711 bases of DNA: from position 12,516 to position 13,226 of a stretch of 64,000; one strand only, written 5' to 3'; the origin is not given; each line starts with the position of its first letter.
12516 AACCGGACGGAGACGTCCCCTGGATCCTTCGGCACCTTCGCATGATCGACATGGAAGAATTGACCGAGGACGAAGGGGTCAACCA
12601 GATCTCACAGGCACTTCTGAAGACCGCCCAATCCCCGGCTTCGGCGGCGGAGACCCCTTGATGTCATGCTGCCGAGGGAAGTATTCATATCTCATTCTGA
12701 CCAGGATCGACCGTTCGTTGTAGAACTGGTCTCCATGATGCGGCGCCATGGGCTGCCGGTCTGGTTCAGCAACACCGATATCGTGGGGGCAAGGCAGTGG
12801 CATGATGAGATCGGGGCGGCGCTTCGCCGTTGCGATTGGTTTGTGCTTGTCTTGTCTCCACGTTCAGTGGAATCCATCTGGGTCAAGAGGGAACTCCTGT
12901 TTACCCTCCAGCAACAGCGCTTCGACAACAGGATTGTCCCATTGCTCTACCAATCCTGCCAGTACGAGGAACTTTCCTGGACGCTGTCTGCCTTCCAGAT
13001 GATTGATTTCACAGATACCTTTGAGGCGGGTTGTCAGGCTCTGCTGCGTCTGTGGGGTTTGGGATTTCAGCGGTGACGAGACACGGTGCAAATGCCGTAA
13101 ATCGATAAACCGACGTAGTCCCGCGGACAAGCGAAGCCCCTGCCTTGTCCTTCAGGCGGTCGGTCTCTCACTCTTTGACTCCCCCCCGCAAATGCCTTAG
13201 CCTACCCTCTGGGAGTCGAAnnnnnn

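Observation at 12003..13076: Tandem, translationally coupled stand-alone TIR-domain genes in an AT-rich islet: candidate minimal TIR-based defence or NADase module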

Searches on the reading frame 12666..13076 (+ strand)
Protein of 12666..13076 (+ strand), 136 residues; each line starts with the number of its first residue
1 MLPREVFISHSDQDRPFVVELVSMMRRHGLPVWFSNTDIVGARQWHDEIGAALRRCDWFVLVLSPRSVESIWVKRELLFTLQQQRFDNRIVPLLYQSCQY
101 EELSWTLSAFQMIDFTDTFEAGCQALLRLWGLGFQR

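Call 3: search_protein_families(library=pfam, proteins=[window:12666-13076:+], max_evalue=0.01)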
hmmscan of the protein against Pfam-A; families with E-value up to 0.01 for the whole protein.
window:12666-13076:+ (136 aa): 2 families
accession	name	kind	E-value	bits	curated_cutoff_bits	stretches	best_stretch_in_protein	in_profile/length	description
PF13676.11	TIR_2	-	4.2e-26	92.3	28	1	6-127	1-122/122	TIR domain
PF01582.25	TIR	-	1.8e-05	25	21.3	1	6-91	4-90/179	TIR domain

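Call 4: search_protein_families(library=padloc, proteins=[window:12666-13076:+], max_evalue=0.1)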
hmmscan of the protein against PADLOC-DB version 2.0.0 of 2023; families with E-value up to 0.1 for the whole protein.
window:12666-13076:+ (136 aa): 18 families
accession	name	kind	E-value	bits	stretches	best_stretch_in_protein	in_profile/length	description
PDLC02421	Aga_TIR-PNTD1-PNTD2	-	5.2e-13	46.9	1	5-128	5-130/430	Class I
PDLC05062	PDC-S66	-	1.9e-11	42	1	5-95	150-242/282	-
PDLC02403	Aga_TIR-PNTD1-PNTD2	-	2e-10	38.3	1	5-128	4-129/443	Class I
PDLC02012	SAVED5--SAVED_TIR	-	8.9e-10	36.2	1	5-90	15-100/404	-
PDLC00436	ThsB1|ThsB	-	2e-08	31.9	1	5-106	37-140/183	TIR-like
PDLC00419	ThsB1|ThsB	-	2.1e-07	28.9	1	4-92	28-121/165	TIR-like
PDLC00417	ThsB1|ThsB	-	4.9e-06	24.2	1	5-102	168-267/303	TIR-like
PDLC00434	ThsB1|ThsB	-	2.8e-05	21.4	1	4-114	139-246/396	TIR-like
PDLC00423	ThsB1|ThsB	-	5.3e-05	21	1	5-101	37-139/190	TIR-like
PDLC00426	ThsB1|ThsB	-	0.00019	18.9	1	6-82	240-323/352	TIR-like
PDLC00425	ThsB1|ThsB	-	0.00022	18.4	1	5-79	253-334/389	TIR-like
PDLC00422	ThsB1|ThsB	-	0.001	16.6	1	5-94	42-137/194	TIR-like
PDLC00424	ThsB1|ThsB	-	0.0028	15.5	1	4-54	102-153/234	TIR-like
PDLC03015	TIR-NLR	-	0.0079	12.9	1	6-79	4-76/824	-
PDLC00728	Effector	-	0.013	12.5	1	5-41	11-48/432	TIR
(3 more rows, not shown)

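Call 8: search_solved_structures(query=window:12666-13076:+, max_evalue=0.01, show_alignments=3)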
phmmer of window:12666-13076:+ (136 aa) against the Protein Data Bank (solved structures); distinct sequences matched with E-value up to 0.01: 8.
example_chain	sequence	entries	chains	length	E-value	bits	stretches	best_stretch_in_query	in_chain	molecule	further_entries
7uxr_A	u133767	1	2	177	4.2e-06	30.4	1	5-105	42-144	TIR domain protein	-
3h16_A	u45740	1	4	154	2e-05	28.2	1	3-115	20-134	TIR protein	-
9mud_K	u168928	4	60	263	3.1e-05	27.6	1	5-97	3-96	Cat1 (CRISPR associated TIR 1) pentagonal filament | Cat1 (CRISPR associated TIR 1) pentagonal filament assembly | Cat1 (CRISPR-associated TIR 1)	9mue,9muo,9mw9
7uwg_A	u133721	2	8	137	0.00012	25.7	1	5-105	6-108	Molecular chaperone Tir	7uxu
8g83_A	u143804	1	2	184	0.00028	24.5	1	5-104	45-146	NAD(+) hydrolase AbTIR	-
6wt6_A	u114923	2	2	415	0.00067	23.3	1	7-120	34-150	Metazoan TIR-STING fusion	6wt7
4c7m_A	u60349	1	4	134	0.0015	22.1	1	5-103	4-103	Toll/interleukin-1 receptor domain-containing protein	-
4lzp_B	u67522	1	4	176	0.0032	21.1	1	5-103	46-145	Putative uncharacterized protein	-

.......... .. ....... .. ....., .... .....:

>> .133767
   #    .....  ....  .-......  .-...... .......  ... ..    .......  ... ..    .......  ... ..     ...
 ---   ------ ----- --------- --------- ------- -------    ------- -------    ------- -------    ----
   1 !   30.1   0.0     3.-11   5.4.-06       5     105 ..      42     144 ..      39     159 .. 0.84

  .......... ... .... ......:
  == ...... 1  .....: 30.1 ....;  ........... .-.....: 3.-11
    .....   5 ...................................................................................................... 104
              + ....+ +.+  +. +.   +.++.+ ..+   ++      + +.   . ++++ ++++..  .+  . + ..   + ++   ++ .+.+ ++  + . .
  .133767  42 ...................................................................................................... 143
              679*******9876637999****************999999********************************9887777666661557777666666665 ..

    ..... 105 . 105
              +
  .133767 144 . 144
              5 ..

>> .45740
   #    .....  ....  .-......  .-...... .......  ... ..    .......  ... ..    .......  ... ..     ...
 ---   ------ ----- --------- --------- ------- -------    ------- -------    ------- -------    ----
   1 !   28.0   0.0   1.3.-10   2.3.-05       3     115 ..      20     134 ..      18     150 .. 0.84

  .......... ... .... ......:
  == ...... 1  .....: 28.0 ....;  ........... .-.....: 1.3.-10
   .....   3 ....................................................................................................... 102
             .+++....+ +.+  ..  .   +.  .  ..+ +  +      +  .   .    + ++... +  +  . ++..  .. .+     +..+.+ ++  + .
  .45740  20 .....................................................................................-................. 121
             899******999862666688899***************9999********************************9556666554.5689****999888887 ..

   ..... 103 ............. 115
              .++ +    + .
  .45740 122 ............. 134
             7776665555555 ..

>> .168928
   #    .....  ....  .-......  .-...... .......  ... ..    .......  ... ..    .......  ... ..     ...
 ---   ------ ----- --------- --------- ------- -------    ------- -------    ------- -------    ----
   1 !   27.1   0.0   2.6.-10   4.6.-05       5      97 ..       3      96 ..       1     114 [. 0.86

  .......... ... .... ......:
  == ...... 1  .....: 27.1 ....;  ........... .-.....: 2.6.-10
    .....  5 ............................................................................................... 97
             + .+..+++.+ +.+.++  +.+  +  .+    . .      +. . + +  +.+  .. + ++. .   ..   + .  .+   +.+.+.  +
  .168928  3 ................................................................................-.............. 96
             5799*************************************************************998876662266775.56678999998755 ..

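Call 37: find_homologous_proteins(query=window:12666-13076:+, max_evalue=0.00001)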
Query window:12666-13076:+ (136 aa): 858 proteins with E <= 0.00001 among 877 candidates; the best 120 are listed.
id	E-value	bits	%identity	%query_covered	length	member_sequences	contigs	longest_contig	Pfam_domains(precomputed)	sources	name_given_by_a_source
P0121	2.0e-81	289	92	100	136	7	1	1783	PF01582.26,PF13676.12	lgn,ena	-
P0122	5.0e-78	278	88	100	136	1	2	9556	PF13676.12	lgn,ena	-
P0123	1.4e-69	251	76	99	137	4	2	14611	PF01582.26,PF13676.12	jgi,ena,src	jgi:hypothetical protein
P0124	6.7e-69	249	76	99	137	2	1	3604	PF01582.26,PF13676.12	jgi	jgi:TIR domain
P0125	1.6e-68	247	76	99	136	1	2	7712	PF13676.12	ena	-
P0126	2.2e-68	247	76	99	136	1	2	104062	PF13676.12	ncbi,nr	ncbi:MAG: toll/interleukin-1 receptor domain-containing protein [Gemmatimonadetes bacterium]|nr:toll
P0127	3.2e-68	246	76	99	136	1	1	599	PF13676.12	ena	-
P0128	5.1e-68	246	74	99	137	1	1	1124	PF01582.26,PF13676.12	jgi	jgi:hypothetical protein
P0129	6.4e-68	245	76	99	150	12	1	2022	PF01582.26,PF13676.12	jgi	jgi:hypothetical protein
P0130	7.3e-68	245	74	99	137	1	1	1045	PF01582.26,PF13676.12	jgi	jgi:hypothetical protein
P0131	8.1e-68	245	74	99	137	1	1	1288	PF01582.26,PF13676.12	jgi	jgi:hypothetical protein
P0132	1.1e-67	245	76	99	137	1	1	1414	PF13676.12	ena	-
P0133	1.4e-67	244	75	99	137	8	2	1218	PF01582.26,PF13676.12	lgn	-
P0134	2.9e-67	243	76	99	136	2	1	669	PF13676.12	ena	-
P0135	3.9e-67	243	76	99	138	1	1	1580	PF13676.12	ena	-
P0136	6.7e-67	242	76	99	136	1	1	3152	PF13676.12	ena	-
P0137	1.4e-66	241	76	99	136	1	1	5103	PF01582.26,PF13676.12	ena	-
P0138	1.7e-66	241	74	99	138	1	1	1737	PF01582.26,PF13676.12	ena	-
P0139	3.1e-66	240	74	99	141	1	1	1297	PF13676.12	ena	-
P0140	6.5e-66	239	75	99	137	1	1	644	PF13676.12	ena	-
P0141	7.3e-66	239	72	99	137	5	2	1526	PF13676.12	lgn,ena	-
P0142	9.6e-66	238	74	99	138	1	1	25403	PF13676.12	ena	-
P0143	1.1e-65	238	73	99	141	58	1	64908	PF13676.12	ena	-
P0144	1.1e-65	238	72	99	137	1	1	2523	PF13676.12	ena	-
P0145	1.4e-65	238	73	99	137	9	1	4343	PF01582.26,PF13676.12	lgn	-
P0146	1.7e-65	238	73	99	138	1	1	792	PF13676.12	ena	-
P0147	1.9e-65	237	74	99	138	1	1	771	PF01582.26,PF13676.12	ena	-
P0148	2.5e-65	237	72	99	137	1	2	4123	PF13676.12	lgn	-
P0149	2.5e-65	237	73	99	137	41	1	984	PF01582.26,PF13676.12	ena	-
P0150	4.0e-65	236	74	99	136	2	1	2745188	PF13676.12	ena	-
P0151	4.9e-65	236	85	88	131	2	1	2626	PF13676.12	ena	-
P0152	5.3e-65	236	73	99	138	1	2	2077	PF13676.12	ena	-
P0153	5.9e-65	236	73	97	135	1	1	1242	PF13676.12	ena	-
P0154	6.7e-65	236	69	99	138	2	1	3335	PF01582.26,PF13676.12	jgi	jgi:hypothetical protein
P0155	1.1e-64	235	84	87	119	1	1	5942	PF13676.12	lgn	-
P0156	1.3e-64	235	73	99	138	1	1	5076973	PF13676.12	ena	-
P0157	1.5e-64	234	74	99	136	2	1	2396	PF13676.12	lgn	-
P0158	1.7e-64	234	73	99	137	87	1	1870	PF01582.26,PF13676.12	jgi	jgi:hypothetical protein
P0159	2.2e-64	234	72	99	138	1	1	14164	PF13676.12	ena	-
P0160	2.3e-64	234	70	99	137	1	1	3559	PF13676.12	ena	-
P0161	2.8e-64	234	72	99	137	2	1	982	PF13676.12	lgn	-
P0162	3.2e-64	233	72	99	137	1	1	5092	PF13676.12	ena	-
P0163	4.4e-64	233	72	99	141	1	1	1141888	PF13676.12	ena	-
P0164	4.5e-64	233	71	99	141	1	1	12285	PF13676.12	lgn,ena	-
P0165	5.4e-64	233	72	99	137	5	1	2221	PF13676.12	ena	-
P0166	8.1e-64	232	71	99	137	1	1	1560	PF13676.12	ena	-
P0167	8.3e-64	232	71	99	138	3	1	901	PF01582.26,PF13676.12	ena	-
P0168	1.0e-63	232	71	99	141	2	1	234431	PF13676.12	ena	-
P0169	1.2e-63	232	72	99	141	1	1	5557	PF01582.26,PF13676.12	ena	-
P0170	1.4e-63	231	72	99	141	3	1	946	PF13676.12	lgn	-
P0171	1.4e-63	231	71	99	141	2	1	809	PF01582.26,PF13676.12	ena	-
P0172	2.0e-63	231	70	99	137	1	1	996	PF01582.26,PF13676.12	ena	-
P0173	2.4e-63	231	71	98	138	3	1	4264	PF01582.26,PF13676.12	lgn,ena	-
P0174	2.8e-63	230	69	99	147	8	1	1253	PF13676.12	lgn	-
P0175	3.4e-63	230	70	99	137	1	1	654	PF13676.12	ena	-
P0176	5.0e-63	230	70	99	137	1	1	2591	PF13676.12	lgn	-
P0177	5.8e-63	229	70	99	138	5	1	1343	PF01582.26,PF13676.12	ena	-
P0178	7.1e-63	229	68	99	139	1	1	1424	PF01582.26,PF13676.12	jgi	jgi:hypothetical protein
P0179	7.7e-63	229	69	99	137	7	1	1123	PF13676.12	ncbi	-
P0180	8.9e-63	229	70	99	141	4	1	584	PF13676.12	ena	-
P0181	1.3e-62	228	70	98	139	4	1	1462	PF13676.12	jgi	jgi:hypothetical protein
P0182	1.8e-62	228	65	99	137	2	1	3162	PF01582.26,PF13676.12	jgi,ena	-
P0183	2.3e-62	227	70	99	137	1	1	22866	PF01582.26,PF13676.12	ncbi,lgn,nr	ncbi:MAG: toll/interleukin-1 receptor domain-containing protein [Chloroflexota bacterium]|nr:toll/in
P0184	2.6e-62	227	71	99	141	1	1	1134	PF01582.26,PF13676.12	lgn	-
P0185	3.0e-62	227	69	99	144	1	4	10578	PF13676.12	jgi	jgi:hypothetical protein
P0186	4.5e-62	226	68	99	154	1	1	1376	PF01582.26,PF13676.12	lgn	-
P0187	7.3e-62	226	67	99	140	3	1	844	PF01582.26,PF13676.12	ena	-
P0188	9.6e-62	225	69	99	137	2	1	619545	PF13676.12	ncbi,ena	-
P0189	1.3e-61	225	70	99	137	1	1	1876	PF13676.12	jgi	jgi:TIR domain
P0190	1.4e-61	225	69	99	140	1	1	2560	PF01582.26,PF13676.12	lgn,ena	-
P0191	1.5e-61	225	67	99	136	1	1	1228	PF01582.26,PF13676.12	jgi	-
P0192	1.7e-61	225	67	99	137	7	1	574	PF01582.26,PF13676.12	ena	-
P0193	2.0e-61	224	69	99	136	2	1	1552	PF01582.26,PF13676.12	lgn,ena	-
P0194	2.4e-61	224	69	99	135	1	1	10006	PF01582.26,PF13676.12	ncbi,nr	ncbi:MAG: TIR domain-containing protein, partial [Leptolyngbyaceae cyanobacterium SM2_3_12]|nr:TIR d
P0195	2.6e-61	224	69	99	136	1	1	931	PF01582.26,PF13676.12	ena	-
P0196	2.8e-61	224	65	99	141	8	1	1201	PF01582.26,PF13676.12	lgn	-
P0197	2.8e-61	224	76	93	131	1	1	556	PF13676.12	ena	-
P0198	3.8e-61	223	70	98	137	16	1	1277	PF01582.26,PF13676.12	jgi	jgi:hypothetical protein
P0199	4.4e-61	223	67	99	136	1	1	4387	PF01582.26,PF13676.12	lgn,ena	-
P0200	4.5e-61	223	64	99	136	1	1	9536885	PF01582.26,PF13676.12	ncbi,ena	-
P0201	5.4e-61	223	68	99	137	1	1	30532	PF01582.26,PF13676.12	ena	-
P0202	6.4e-61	223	67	99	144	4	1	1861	PF01582.26,PF13676.12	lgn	-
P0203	7.1e-61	223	67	99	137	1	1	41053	PF01582.26,PF13676.12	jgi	jgi:hypothetical protein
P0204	7.1e-61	223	67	99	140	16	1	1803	PF01582.26,PF13676.12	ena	-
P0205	8.1e-61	222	69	99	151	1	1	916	PF01582.26,PF13676.12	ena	-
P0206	8.4e-61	222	67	99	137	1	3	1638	PF01582.26,PF13676.12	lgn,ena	-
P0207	8.8e-61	222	67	99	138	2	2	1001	PF01582.26,PF13676.12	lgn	-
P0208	1.0e-60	222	65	100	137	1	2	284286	PF01582.26,PF13676.12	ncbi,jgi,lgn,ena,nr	ncbi:MAG TPA: toll/interleukin-1 receptor domain-containing protein [Pyrinomonadaceae bacterium]|nr:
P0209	1.0e-60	222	67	99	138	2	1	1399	PF13676.12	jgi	-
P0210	1.2e-60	222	72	99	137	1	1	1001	PF01582.26,PF13676.12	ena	-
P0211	1.4e-60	222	68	99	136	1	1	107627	PF13676.12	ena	-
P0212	1.6e-60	221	66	100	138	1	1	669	PF13676.12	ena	-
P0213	1.7e-60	221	67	99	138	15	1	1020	PF01582.26,PF13676.12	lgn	-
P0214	1.7e-60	221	69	99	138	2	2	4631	PF13676.12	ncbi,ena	-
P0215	1.8e-60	221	67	99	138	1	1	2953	PF01582.26,PF13676.12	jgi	-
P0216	1.8e-60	221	68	99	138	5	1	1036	PF01582.26,PF13676.12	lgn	-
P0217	2.0e-60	221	66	99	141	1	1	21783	PF01582.26,PF13676.12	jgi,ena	-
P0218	2.1e-60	221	69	99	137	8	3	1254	PF01582.26,PF13676.12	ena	-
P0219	3.0e-60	221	68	98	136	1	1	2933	PF01582.26,PF13676.12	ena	-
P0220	3.1e-60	221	67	99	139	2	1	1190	PF01582.26,PF13676.12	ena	-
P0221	3.1e-60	221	70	99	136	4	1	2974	PF01582.26,PF13676.12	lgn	-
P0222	3.3e-60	220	67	99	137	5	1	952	PF01582.26,PF13676.12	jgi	jgi:hypothetical protein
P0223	3.6e-60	220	68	98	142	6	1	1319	PF01582.26,PF13676.12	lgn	-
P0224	7.5e-60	219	63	100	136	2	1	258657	PF13676.12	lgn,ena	-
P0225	8.1e-60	219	68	99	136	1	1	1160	PF01582.26,PF13676.12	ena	-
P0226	1.1e-59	219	67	99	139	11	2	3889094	PF13676.12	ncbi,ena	-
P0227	1.1e-59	219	67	100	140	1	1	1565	PF01582.26,PF13676.12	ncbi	-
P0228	1.1e-59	219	67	99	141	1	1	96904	PF13676.12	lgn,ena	-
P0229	1.3e-59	219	67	99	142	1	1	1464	PF01582.26,PF13676.12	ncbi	-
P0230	1.5e-59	218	68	99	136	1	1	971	PF01582.26,PF13676.12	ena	-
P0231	1.6e-59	218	65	98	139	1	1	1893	PF01582.26,PF13676.12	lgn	-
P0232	1.6e-59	218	66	99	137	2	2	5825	PF13676.12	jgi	jgi:hypothetical protein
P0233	1.6e-59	218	66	99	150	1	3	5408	PF01582.26,PF13676.12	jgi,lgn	jgi:hypothetical protein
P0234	2.0e-59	218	65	99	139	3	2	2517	PF01582.26,PF13676.12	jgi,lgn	jgi:hypothetical protein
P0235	2.0e-59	218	67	99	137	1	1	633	PF01582.26,PF13676.12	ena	-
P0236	2.0e-59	218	67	99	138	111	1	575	PF13676.12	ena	-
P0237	2.2e-59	218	64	98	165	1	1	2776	PF01582.26,PF13676.12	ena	-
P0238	2.4e-59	218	65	100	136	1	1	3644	PF01582.26,PF13676.12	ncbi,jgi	ncbi:MAG TPA: toll/interleukin-1 receptor domain-containing protein [Pyrinomonadaceae bacterium]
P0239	2.5e-59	218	67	99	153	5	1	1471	PF13676.12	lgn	-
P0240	2.6e-59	218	66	99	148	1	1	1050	PF13676.12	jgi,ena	jgi:hypothetical protein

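Call 39: find_related_loci(query=A2, collection=metagenome_contigs, flank=6000)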
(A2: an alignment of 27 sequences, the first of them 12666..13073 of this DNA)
Query A2 (136 aa) in metagenome_contigs; peptide patterns used: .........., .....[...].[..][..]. (x = any residue, [..] = any of these).
600 stretches matched a pattern (row limit reached: there are more); 494 encode a relative of the query (tblastn E <= 1e-3); the best 80 are kept; 80 distinct loci.
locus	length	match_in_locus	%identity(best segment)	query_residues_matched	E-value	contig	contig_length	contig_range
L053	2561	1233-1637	76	1-135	6e-73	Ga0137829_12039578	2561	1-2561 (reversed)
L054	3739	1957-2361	75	1-135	3e-70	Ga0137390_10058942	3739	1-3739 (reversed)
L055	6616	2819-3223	75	1-135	4e-70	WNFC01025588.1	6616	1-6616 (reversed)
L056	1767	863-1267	74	1-135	6e-72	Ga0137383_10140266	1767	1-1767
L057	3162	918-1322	65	1-135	9e-66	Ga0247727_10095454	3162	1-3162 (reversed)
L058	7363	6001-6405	67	1-135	7e-65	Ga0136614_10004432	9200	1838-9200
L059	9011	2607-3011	67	1-135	2e-64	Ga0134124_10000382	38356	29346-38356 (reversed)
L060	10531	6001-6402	66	1-134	2e-64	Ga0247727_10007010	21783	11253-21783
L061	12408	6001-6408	65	1-136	1e-64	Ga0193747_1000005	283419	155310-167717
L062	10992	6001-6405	63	1-135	1e-63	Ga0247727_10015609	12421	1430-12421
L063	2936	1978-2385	65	1-136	4e-64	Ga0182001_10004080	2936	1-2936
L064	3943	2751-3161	67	1-136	4e-63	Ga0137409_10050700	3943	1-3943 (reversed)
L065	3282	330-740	66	1-136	1e-62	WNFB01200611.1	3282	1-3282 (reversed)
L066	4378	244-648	67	1-135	4e-62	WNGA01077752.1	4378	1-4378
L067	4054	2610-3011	64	2-135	5e-62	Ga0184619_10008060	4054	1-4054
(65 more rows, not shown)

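Call 45: search_protein_families(library=pfam, alignment_id=A3, max_evalue=0.0001)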
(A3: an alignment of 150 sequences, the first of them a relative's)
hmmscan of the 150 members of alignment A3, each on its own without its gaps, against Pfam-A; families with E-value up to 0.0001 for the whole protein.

A. member 1, L115:1152-1844:- (231 aa): 0 families

B. families by the number of members that match (of 150 scanned): 132 families (the first 25 are shown)
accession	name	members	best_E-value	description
PF01844.29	HNH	3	2.2e-12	HNH endonuclease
PF01724.21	DUF29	2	1.4e-44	Domain of unknown function DUF29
PF18480.7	DUF5615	2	1e-25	Domain of unknown function (DUF5615)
PF14279.12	HNH_5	2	9.7e-15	HNH endonuclease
PF01609.27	DDE_Tnp_1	2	2.2e-09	Transposase DDE domain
PF00270.35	DEAD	2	2.8e-09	DEAD/DEAH box helicase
PF01966.28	HD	2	4.3e-08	HD domain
PF04313.20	HSDR_N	2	6.2e-06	Type I restriction enzyme R protein N terminus (HSDR_N)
PF01964.24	ThiC_Rad_SAM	1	2.7e-194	Radical SAM ThiC family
PF07517.20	SecA_DEAD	1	4.3e-124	SecA DEAD-like domain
PF02696.19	SelO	1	1.3e-120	Protein adenylyltransferase SelO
PF01255.24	Prenyltransf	1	2.6e-83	Putative undecaprenyl diphosphate synthase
PF21090.3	P-loop_SecA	1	6.4e-83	SecA P-loop domain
PF00378.25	ECH_1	1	1.1e-72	Enoyl-CoA hydratase/isomerase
PF07516.18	SecA_SW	1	2.2e-71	SecA Wing and Scaffold domain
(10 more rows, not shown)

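Call 46: search_protein_families(library=padloc, alignment_id=A3, max_evalue=0.000001)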
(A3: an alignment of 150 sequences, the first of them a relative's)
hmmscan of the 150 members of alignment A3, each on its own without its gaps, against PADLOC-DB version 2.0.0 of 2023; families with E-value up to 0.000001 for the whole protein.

A. member 1, L115:1152-1844:- (231 aa): 0 families

B. families by the number of members that match (of 150 scanned): 123 families (the first 25 are shown)
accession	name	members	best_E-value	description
PDLC04134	mad2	2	4.4e-49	mads_2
PDLC00337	PtuB1|PtuB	2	6.9e-11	Unknown function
PDLC00345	PtuB1|PtuB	2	2e-10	Unknown function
PDLC00342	PtuB1|PtuB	2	3.3e-09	Unknown function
PDLC00325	PtuB1|PtuB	2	5.3e-09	Unknown function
PDLC00315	PtuB1|PtuB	2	1.3e-08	Unknown function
PDLC03036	MTase_I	1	9.1e-204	Type I methyltransferase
PDLC03021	MTase_I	1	2.6e-119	Type I methyltransferase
PDLC03025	MTase_I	1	2.3e-109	Type I methyltransferase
PDLC03049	REase_I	1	2.1e-91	Type I restriction enzyme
PDLC04819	PDC-S02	1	4.4e-91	-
PDLC03026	MTase_I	1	4.5e-71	Type I methyltransferase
PDLC03127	Specificity_I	1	2e-68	Type I specificity subunit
PDLC04815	PDC-S02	1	1e-51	-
PDLC04806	PDC-S02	1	1.1e-45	-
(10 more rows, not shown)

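Call 53: find_related_loci(query=A2, collection=viral_contigs, flank=8000)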
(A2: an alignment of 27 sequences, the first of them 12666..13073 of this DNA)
Query A2 (136 aa) in viral_contigs; peptide patterns used: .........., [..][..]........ (x = any residue, [..] = any of these).
5 stretches matched a pattern, but none encodes a relative of the query by tblastn (E <= 1e-3).

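Call 62: predict_structure(alignment_id=A2)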
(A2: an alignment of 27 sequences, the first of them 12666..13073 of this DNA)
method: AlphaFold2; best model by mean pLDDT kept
length: 136 residues; sequences in the alignment: 27
mean_pLDDT: 91.2   pTM: 0.87
mean pLDDT of the five models: 91.2, 90.3, 89.3, 82.9, 74.9
residues with pLDDT >= 90: 105; 70-90: 24; 50-70: 7; < 50: 0
segments of 3 or more residues with pLDDT < 50: none
pLDDT, mean of each block of 10 residues (from residue 1): 93 94 97 76 75 94 96 93 93 96 91 95 96 86
secondary structure, 60 per line:
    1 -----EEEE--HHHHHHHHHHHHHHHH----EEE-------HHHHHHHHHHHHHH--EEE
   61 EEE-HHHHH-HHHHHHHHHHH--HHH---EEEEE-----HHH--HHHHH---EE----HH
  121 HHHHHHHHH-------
elements in order: E6-9 H12-27 E32-34 H42-55 E58-63 H65-69 H71-81 E90-94 H105-109 H119-129
